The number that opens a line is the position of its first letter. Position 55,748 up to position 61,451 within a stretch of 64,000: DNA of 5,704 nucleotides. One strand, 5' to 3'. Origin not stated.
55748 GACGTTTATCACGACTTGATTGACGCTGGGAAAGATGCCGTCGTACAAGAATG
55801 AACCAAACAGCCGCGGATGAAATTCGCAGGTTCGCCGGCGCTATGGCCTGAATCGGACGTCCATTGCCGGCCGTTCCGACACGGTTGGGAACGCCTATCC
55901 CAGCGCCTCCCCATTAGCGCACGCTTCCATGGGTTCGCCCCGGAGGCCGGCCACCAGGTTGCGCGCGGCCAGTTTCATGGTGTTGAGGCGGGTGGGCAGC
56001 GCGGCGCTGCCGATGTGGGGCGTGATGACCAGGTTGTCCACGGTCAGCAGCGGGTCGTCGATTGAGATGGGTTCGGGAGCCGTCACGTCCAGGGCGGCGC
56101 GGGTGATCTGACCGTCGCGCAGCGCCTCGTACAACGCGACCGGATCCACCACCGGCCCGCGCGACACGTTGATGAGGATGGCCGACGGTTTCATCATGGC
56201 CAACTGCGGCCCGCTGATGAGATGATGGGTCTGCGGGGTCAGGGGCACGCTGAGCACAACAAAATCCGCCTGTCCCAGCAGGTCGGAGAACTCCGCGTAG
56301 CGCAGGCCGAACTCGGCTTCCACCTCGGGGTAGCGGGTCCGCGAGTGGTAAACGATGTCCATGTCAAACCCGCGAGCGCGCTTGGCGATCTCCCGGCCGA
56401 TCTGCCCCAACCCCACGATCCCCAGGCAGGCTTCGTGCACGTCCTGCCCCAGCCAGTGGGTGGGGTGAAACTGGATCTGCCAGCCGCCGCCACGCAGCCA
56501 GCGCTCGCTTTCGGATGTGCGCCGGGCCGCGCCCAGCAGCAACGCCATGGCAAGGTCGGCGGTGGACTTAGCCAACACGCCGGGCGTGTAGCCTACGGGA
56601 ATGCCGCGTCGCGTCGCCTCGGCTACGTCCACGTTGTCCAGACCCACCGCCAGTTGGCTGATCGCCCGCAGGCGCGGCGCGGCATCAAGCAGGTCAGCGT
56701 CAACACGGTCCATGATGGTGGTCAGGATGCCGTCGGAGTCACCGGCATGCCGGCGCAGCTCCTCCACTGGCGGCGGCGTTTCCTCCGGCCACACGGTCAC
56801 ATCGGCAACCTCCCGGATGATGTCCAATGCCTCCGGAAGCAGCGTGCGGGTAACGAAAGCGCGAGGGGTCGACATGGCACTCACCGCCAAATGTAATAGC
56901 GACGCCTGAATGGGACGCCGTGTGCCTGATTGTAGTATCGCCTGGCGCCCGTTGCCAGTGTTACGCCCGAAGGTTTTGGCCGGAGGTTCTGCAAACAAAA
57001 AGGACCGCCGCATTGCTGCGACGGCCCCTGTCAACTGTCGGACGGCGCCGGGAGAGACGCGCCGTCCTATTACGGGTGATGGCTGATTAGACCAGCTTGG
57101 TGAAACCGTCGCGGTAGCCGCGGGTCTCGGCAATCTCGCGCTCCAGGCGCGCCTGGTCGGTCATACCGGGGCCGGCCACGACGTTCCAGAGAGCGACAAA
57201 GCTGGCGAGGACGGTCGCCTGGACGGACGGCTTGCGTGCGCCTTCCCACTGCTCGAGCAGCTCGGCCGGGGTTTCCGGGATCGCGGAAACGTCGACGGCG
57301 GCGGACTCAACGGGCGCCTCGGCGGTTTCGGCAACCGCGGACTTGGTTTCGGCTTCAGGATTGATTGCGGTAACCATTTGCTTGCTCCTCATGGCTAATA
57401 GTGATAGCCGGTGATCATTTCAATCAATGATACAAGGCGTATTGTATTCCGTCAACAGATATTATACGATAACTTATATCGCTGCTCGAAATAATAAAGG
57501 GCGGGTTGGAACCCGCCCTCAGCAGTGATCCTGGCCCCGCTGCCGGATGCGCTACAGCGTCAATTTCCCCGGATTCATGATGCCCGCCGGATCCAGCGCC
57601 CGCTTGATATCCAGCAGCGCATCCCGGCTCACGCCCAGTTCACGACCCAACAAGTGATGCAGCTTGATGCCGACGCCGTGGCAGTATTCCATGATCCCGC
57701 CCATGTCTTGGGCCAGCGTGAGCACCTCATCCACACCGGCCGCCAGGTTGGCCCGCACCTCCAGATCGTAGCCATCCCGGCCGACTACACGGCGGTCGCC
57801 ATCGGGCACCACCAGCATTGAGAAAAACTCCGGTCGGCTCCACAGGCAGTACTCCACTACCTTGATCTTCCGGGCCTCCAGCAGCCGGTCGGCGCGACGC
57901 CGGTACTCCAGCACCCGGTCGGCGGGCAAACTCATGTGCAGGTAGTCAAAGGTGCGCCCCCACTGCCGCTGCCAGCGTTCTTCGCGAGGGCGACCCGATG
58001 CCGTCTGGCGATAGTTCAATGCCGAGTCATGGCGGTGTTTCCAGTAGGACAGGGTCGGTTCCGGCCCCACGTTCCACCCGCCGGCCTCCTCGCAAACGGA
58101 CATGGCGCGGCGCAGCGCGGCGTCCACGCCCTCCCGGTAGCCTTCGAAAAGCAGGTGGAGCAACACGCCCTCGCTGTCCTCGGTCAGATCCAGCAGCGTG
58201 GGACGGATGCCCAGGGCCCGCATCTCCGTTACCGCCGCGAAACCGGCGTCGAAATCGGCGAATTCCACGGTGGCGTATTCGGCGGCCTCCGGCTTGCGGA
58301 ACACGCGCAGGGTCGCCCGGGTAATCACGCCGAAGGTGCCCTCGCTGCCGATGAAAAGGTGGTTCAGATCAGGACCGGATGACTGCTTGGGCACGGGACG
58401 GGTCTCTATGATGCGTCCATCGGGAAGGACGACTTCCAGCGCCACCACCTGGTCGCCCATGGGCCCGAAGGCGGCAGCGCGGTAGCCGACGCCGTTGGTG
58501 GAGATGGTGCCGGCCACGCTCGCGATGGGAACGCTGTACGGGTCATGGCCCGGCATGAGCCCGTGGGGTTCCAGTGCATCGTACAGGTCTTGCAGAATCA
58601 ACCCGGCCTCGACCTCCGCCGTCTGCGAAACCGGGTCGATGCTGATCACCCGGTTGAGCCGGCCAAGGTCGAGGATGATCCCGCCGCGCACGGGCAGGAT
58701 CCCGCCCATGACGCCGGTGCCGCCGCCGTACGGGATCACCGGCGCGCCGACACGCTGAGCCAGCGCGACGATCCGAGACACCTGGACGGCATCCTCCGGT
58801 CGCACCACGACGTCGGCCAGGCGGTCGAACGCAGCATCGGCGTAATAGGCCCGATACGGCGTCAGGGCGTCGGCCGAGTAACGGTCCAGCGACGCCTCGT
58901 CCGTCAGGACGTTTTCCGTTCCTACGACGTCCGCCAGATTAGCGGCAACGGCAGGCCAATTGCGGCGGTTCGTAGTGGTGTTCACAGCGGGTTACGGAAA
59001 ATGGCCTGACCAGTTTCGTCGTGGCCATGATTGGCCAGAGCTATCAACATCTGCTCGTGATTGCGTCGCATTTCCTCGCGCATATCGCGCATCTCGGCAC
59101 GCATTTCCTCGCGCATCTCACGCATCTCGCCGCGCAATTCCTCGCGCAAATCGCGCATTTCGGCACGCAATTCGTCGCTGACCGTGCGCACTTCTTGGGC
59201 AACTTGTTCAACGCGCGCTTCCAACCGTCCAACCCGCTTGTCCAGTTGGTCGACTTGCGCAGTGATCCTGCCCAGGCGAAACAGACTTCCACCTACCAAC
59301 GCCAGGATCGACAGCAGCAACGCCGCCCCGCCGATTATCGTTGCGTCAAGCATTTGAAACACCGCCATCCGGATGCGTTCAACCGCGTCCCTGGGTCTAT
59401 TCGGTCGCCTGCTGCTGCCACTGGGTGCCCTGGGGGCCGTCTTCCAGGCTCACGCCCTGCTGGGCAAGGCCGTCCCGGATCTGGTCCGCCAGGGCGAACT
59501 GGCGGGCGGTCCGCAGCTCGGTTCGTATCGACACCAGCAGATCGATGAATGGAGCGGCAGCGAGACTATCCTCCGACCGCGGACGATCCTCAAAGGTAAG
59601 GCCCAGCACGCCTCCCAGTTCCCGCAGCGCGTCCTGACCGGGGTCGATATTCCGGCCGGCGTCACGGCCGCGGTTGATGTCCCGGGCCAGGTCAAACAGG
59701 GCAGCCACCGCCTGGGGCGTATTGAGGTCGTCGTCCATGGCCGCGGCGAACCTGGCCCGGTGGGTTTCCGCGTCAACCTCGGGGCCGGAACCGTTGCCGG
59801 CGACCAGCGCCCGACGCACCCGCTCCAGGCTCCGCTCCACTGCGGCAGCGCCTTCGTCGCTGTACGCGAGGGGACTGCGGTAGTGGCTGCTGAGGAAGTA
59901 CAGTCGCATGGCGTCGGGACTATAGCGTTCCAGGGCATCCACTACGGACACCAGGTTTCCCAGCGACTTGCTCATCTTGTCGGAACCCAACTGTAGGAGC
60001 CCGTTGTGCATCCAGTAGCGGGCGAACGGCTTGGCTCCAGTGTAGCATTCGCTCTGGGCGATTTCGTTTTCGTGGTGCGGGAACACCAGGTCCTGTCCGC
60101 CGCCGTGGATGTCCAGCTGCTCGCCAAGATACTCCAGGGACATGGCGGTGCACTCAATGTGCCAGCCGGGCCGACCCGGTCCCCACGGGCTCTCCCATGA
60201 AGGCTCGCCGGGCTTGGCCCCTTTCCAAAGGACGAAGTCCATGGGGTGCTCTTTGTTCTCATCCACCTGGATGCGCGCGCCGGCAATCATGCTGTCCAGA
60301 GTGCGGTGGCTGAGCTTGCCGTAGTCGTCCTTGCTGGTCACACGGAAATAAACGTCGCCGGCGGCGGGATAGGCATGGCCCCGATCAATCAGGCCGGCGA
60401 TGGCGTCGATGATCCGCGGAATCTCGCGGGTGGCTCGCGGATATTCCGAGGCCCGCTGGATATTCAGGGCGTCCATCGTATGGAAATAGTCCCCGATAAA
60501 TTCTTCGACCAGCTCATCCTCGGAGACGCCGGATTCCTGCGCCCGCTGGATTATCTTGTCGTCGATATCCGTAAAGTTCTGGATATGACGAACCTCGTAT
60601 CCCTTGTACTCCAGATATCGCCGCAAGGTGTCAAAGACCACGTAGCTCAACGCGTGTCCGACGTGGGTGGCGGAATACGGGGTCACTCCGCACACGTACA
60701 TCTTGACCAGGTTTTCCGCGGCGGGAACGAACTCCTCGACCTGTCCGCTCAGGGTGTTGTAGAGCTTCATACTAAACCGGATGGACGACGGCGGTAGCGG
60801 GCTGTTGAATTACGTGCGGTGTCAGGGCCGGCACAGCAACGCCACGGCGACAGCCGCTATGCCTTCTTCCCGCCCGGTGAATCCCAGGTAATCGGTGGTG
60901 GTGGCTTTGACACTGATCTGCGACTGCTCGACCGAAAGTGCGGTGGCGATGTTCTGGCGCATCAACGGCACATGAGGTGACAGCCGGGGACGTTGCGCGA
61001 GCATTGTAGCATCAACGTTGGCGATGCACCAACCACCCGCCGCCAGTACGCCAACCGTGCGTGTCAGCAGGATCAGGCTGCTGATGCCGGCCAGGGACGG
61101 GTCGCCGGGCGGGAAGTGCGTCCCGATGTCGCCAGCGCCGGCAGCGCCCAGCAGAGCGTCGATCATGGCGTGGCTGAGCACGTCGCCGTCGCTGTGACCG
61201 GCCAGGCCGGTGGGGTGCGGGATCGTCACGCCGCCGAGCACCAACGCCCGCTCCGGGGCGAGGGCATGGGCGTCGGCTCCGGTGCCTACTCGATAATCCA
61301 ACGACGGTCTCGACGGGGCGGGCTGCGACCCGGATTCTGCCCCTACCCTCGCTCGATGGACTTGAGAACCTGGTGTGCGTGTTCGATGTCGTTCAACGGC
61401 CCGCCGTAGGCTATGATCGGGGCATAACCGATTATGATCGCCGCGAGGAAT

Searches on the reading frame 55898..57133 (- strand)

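Call 34: search_protein_families(library=pfam, proteins=[window:55898-57133:-], max_evalue=0.00001)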
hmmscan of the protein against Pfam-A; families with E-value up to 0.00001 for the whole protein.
window:55898-57133:- (412 aa): 2 families
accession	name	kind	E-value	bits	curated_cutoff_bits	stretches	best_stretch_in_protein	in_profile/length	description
PF02826.25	2-Hacid_dh_C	-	4e-59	199.4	25.1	1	196-375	1-178/178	D-isomer specific 2-hydroxyacid dehydrogenase, NAD binding domain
PF00389.36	2-Hacid_dh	-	7.7e-26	90.8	24.6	1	93-407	2-134/134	D-isomer specific 2-hydroxyacid dehydrogenase, catalytic domain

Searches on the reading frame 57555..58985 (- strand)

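Call 34: search_protein_families(library=pfam, proteins=[window:57555-58985:-], max_evalue=0.00001)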
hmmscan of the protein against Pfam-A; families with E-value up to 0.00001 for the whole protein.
window:57555-58985:- (477 aa): 2 families
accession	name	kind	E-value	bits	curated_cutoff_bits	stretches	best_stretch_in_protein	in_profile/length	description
PF01565.28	FAD_binding_4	-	1.7e-39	135.1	26.4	1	58-195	2-138/139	FAD binding domain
PF02913.24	FAD-oxidase_C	-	1.1e-14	55.1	21.2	1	270-475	58-248/248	FAD linked oxidases, C-terminal domain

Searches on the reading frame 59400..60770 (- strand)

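Call 34: search_protein_families(library=pfam, proteins=[window:59400-60770:-], max_evalue=0.00001)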
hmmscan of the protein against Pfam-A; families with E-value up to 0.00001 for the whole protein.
window:59400-60770:- (457 aa): 5 families
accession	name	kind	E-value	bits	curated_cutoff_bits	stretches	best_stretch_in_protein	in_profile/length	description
PF01406.26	tRNA-synt_1e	-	1.6e-126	422.2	27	1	14-307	2-295/301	tRNA synthetases class I (C) catalytic domain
PF09190.17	DALR_2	-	3.7e-17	63.1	22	1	340-393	1-56/57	DALR domain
PF09334.17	tRNA-synt_1g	-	3.6e-13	49.5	20.1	1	33-116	12-94/391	tRNA synthetases class I (M)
PF00133.28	tRNA-synt_1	-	1.4e-10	41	22.7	1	221-299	331-409/414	tRNA synthetases class I (I, L, M and V)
PF01921.24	tRNA-synt_1f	-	5.1e-06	26.1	27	0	258-296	275-313/360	tRNA synthetases class I (K)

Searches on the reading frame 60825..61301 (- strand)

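Call 54: search_protein_families(library=ncbifam, proteins=[window:60825-61301:-], max_evalue=0.001)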
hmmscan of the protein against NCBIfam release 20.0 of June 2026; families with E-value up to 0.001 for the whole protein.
window:60825-61301:- (159 aa): 2 families
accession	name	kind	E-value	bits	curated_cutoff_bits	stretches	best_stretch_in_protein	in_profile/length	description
NF006899.0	PRK09382.1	equivalog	2.5e-61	207.9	417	1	2-156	225-379/387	bifunctional 2-C-methyl-D-erythritol 4-phosphate cytidylyltransferase/2-C-methyl-D-erythritol 2,4-cyclodiphosphate synthase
TIGR00151.1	ispF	equivalog_domain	7.1e-57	191.8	116.45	1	4-157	1-154/155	2-C-methyl-D-erythritol 2,4-cyclodiphosphate synthase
